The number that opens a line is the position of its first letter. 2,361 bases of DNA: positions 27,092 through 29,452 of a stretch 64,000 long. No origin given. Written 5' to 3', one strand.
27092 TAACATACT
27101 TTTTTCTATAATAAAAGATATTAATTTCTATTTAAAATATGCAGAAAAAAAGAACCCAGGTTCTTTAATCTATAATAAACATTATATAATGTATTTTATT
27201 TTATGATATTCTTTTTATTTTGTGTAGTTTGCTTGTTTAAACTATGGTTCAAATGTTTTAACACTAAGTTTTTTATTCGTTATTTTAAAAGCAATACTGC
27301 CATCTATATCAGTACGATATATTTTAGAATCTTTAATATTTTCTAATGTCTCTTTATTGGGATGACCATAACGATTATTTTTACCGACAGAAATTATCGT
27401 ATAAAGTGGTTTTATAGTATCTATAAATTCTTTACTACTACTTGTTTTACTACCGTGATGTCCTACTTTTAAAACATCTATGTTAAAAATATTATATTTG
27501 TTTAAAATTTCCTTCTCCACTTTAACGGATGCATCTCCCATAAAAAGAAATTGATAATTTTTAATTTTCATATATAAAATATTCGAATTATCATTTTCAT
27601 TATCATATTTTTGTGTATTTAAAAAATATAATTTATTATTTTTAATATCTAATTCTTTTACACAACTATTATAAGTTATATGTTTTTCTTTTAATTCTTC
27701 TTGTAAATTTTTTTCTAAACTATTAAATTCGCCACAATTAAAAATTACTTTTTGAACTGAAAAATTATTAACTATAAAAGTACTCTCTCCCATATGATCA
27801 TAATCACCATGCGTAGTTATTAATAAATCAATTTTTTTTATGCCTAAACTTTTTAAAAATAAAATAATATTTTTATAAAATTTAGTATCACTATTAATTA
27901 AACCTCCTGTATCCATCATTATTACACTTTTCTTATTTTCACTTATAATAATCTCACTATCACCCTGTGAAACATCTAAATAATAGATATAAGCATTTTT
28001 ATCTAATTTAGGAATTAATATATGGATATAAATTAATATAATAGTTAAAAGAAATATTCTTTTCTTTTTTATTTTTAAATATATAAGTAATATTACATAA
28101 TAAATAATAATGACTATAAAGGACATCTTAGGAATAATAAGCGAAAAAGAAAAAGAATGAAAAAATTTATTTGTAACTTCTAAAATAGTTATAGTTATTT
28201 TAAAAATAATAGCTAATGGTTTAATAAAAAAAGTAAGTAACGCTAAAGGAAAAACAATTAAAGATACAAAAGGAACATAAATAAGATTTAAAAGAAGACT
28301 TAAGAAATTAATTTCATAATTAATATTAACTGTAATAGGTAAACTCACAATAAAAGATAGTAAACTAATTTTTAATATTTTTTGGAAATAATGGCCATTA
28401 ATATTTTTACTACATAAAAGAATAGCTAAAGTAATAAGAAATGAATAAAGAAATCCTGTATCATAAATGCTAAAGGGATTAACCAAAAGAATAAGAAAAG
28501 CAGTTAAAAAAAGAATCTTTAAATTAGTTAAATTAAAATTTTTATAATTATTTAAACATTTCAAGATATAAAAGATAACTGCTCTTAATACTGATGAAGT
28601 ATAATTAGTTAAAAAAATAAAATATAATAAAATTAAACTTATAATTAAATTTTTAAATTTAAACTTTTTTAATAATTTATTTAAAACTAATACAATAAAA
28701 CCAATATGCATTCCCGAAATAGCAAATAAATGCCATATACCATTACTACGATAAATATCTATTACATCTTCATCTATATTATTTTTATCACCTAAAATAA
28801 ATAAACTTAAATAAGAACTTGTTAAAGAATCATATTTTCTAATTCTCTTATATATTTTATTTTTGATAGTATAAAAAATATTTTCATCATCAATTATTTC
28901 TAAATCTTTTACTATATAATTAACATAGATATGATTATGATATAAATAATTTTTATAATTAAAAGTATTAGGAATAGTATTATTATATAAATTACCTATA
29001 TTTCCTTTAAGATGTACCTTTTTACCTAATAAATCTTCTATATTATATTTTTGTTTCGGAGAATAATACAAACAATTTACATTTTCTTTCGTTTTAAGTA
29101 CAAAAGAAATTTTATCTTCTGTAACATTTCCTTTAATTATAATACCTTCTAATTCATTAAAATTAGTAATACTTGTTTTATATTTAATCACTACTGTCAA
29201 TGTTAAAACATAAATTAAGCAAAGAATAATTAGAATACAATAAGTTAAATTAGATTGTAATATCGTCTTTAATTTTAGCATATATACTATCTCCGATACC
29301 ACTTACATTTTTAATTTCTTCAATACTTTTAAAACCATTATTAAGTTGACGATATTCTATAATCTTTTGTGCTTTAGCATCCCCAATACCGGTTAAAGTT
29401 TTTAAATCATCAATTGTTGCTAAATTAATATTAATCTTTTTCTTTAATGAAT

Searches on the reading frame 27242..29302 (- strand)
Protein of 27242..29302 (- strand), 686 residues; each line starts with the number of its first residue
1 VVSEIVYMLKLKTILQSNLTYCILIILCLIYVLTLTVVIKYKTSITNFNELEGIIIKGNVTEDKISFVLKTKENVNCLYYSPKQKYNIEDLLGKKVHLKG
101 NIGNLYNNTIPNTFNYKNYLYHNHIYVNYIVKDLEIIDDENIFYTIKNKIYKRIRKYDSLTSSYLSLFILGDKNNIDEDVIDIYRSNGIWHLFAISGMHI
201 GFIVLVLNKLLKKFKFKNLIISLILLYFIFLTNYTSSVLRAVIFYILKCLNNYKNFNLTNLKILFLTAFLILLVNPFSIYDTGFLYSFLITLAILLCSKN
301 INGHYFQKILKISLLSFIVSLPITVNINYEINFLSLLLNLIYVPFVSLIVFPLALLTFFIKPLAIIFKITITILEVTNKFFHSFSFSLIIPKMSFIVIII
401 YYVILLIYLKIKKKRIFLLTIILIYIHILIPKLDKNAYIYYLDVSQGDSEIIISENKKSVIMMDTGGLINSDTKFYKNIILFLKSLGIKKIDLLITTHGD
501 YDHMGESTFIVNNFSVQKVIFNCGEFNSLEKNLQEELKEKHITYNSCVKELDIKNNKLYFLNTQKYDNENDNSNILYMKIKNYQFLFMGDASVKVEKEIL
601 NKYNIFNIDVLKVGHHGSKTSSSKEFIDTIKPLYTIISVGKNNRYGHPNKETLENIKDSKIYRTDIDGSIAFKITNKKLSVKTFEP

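Call 23: search_protein_families(library=pfam, proteins=[window:27242-29302:-], max_evalue=0.001)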
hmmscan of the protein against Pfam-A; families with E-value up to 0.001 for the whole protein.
window:27242-29302:- (686 aa): 4 families
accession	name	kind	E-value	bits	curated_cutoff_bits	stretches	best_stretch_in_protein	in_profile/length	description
PF03772.21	Competence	-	1.4e-44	153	23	1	169-412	2-267/270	Competence protein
PF00753.33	Lactamase_B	-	5.6e-11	43.2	22.7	1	455-519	12-72/196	Metallo-beta-lactamase superfamily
PF13567.11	DUF4131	-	1.5e-05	25.2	31.6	1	16-133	29-161/165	Domain of unknown function (DUF4131)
PF13483.12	Lactamase_B_3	-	0.00046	20.6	24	1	489-633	35-151/160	Beta-lactamase superfamily domain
